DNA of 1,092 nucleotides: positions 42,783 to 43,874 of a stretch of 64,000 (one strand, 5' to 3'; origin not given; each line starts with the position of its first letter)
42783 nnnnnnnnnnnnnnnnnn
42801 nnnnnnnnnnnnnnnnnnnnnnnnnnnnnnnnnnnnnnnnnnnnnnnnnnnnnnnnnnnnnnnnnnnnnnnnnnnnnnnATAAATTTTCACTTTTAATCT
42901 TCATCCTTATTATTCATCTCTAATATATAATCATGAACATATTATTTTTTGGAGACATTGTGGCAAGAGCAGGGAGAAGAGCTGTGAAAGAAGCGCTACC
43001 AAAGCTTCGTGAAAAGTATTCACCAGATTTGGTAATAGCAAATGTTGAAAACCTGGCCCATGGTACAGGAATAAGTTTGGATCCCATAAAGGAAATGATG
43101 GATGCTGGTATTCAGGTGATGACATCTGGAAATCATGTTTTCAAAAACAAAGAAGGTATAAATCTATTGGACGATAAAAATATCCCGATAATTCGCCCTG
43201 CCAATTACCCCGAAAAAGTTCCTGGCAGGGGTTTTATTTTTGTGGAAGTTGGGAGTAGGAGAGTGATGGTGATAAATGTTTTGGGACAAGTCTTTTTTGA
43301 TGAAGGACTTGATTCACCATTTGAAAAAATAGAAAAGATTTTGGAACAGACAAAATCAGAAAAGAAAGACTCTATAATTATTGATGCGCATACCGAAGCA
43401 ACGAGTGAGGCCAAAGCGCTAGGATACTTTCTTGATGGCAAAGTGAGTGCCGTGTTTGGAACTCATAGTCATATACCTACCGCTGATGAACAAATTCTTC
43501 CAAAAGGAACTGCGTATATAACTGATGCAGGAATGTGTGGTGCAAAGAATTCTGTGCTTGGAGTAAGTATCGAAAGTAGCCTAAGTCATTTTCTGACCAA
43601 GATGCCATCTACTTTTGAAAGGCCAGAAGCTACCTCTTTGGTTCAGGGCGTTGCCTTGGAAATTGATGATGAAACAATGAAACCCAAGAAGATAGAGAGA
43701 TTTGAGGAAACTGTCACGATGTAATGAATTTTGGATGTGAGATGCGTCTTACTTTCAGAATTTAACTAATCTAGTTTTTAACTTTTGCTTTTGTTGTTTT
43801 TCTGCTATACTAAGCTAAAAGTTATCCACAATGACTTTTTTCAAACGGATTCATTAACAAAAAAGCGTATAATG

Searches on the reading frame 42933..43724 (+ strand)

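Call 6: search_protein_families(library=pfam, proteins=[window:42933-43724:+], max_evalue=0.1)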
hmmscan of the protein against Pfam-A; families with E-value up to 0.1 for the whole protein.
window:42933-43724:+ (263 aa): 2 families
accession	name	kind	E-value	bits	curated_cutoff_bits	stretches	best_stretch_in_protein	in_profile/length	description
PF13277.11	YmdB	-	1.5e-96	322.9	27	1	4-256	1-252/253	YmdB-like protein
PF00149.33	Metallophos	-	5.7e-11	43.6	21.5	1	1-182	1-191/191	Calcineurin-like phosphoesterase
